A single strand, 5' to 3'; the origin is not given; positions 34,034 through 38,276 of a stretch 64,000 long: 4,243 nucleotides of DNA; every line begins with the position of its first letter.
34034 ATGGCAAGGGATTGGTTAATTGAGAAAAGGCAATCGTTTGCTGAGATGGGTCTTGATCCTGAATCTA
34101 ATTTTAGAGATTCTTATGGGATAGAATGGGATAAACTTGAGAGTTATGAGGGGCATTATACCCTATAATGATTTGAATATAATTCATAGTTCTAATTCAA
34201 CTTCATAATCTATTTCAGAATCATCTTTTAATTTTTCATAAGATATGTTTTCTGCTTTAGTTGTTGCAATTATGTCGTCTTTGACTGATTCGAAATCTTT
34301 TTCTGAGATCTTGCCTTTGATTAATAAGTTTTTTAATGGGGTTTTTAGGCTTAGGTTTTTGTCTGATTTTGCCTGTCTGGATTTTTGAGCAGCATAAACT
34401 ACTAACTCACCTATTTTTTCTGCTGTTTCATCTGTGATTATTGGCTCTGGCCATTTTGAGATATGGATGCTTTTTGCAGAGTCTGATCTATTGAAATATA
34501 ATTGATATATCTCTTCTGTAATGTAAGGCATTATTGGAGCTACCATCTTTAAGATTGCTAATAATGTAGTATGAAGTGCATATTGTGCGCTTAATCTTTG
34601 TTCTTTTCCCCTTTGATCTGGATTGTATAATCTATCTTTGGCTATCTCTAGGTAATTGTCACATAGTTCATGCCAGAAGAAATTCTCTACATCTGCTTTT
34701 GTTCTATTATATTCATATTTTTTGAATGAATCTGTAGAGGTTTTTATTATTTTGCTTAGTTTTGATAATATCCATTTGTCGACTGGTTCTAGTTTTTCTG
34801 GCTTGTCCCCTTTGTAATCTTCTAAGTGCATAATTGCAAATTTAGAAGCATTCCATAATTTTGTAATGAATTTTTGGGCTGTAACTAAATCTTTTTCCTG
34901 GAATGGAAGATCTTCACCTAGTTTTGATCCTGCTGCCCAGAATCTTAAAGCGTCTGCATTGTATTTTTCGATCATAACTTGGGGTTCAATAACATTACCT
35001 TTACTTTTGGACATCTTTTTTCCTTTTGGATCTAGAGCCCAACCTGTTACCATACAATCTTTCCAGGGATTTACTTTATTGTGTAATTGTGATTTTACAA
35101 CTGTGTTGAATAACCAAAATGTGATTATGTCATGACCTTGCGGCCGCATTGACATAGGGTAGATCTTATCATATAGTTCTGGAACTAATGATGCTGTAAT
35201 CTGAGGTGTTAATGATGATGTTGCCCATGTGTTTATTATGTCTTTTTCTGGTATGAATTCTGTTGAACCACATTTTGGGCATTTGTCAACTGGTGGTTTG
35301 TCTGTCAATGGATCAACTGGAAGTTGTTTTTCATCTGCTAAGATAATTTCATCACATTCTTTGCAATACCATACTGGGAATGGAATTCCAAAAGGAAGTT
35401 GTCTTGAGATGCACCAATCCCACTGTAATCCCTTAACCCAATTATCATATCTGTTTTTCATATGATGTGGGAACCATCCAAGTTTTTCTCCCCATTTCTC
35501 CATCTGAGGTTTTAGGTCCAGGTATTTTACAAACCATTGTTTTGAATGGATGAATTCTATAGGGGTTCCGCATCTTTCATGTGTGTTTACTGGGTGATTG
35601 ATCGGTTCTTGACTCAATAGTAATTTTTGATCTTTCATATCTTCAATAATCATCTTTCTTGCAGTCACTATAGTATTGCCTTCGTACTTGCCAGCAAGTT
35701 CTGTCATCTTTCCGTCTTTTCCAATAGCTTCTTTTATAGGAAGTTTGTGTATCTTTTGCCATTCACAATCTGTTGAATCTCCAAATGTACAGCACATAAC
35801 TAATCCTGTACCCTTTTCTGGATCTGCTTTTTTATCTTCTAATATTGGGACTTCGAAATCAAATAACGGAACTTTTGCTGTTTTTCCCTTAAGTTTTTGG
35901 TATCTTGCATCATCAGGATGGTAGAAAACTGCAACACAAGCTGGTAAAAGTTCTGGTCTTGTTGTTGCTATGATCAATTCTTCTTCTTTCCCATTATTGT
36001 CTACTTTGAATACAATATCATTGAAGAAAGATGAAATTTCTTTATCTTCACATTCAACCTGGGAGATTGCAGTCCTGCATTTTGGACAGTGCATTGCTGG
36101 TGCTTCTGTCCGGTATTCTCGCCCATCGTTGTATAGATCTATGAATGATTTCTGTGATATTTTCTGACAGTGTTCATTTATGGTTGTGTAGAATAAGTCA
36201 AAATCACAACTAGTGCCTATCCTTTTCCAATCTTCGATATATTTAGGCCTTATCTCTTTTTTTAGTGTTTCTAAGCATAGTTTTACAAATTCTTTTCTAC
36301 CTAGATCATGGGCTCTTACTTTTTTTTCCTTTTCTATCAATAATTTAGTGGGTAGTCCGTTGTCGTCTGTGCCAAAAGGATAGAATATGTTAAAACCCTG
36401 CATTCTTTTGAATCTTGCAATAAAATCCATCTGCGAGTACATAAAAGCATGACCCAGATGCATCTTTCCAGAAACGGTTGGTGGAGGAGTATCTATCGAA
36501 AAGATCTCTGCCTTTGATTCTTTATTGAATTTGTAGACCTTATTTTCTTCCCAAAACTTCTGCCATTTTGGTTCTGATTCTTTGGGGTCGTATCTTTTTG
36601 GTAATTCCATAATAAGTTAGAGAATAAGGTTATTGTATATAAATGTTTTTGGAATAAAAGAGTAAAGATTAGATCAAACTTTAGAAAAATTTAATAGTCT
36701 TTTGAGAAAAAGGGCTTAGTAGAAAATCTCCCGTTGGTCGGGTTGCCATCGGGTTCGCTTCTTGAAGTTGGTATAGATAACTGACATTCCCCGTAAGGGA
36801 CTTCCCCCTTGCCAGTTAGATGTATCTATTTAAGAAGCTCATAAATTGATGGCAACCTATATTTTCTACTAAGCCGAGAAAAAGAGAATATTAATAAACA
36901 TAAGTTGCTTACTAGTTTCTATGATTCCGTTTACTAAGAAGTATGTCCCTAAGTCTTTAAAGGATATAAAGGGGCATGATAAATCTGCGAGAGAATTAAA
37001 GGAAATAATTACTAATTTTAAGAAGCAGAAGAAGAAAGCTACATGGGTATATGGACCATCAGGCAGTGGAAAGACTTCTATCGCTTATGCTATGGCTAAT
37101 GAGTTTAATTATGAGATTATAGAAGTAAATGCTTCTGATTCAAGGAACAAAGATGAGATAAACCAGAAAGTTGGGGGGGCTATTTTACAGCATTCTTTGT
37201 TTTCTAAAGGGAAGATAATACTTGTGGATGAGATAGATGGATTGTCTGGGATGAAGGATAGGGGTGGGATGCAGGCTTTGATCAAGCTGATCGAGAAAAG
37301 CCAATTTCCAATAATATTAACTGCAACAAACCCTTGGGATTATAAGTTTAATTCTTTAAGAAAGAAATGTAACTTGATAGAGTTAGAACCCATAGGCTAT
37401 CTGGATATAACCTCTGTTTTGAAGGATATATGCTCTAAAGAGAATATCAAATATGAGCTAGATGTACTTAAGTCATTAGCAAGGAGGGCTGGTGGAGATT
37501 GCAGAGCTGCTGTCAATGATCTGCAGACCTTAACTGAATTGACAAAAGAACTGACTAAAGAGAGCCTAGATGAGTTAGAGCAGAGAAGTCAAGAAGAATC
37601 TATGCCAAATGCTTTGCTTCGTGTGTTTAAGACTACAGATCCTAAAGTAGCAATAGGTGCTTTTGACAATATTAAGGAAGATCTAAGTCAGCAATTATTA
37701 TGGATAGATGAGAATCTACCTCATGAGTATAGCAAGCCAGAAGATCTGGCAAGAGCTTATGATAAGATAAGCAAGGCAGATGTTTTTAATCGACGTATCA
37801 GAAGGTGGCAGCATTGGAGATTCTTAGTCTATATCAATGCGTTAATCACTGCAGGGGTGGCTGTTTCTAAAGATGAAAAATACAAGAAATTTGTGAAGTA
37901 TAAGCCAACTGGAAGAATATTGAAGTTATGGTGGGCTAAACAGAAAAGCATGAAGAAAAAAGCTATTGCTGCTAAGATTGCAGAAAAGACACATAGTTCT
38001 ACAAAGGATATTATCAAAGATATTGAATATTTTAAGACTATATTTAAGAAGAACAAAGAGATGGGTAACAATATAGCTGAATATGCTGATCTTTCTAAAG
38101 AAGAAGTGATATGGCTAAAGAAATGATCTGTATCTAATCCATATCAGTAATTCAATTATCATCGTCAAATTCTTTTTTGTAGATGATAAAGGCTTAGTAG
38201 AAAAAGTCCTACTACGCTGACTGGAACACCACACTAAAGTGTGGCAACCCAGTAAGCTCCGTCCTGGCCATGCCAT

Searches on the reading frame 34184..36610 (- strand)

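Call 9: search_protein_families(library=pfam, proteins=[window:34184-36610:-])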
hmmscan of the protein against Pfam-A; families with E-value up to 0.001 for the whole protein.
window:34184-36610:- (808 aa): 5 families
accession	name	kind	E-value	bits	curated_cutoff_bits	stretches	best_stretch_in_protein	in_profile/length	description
PF00133.28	tRNA-synt_1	-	5.5e-87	292.6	22.7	1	15-569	1-412/414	tRNA synthetases class I (I, L, M and V)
PF08264.19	Anticodon_1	-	1.8e-37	128.9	25.1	1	611-761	1-146/148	Anticodon-binding domain of tRNA ligase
PF09334.17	tRNA-synt_1g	-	1.8e-26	93.3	20.1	3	39-183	3-131/391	tRNA synthetases class I (M)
PF01406.26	tRNA-synt_1e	-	1.2e-07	31.8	27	1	520-579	242-300/301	tRNA synthetases class I (C) catalytic domain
PF01921.24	tRNA-synt_1f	-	0.00032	20.2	27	0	523-573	273-323/360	tRNA synthetases class I (K)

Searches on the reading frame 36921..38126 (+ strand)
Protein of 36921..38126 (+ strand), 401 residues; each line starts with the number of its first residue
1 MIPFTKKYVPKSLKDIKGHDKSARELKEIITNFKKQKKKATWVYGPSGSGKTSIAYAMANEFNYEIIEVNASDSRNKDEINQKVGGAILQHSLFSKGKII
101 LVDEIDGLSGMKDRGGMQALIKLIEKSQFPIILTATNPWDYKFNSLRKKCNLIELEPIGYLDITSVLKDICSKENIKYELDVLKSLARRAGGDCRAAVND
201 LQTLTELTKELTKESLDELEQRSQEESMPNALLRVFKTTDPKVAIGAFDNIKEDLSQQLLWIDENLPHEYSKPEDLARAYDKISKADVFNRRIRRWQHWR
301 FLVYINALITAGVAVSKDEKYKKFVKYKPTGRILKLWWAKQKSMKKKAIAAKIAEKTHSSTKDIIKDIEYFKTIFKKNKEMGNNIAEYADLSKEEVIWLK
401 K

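Call 9: search_protein_families(library=pfam, proteins=[window:36921-38126:+])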
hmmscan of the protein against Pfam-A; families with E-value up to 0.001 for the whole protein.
window:36921-38126:+ (401 aa): 13 families
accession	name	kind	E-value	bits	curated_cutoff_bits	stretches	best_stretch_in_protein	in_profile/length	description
PF00004.35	AAA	-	1.1e-14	55.5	21.2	1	43-142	3-115/131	ATPase family associated with various cellular activities (AAA)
PF21960.2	RCF1-5-like_lid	-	1e-07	32.2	27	1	165-204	1-41/43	RCF1/5-like, AAA+ ATPase lid domain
PF13401.12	AAA_22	-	3.1e-07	31.2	27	1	37-89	4-59/130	AAA domain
PF13173.12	AAA_14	-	6.7e-07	29.8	27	1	38-157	2-122/129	AAA domain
PF25361.1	AAA_lid_RFC1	-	1.7e-05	24.6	34.9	1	163-213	4-54/59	RFC1-like, AAA+ ATPase lid domain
PF05496.18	RuvB_N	-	1.8e-05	25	27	1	10-109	3-97/159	Holliday junction DNA helicase RuvB P-loop domain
PF03215.21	Rad17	-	2.9e-05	24.5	23.8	1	5-79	10-87/186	Rad17 P-loop domain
PF16193.11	AAA_assoc_2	-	6.1e-05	23.6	34.3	1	173-223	2-58/81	AAA C-terminal domain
PF00270.35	DEAD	-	0.00014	22.1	26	0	91-138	112-161/167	DEAD/DEAH box helicase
PF01695.23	IstB_IS21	-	0.00024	21.1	24.1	1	22-138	76-195/238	IstB-like ATP binding protein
PF06068.19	TIP49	-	0.00031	20.5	23.8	0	21-67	30-79/347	TIP49 P-loop domain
PF01637.24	ATPase_2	-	0.00036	20.8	33.2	1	24-87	6-72/225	ATPase domain predominantly from Archaea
PF00910.28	RNA_helicase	-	0.00059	20.7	21.5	0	42-129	2-80/105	RNA helicase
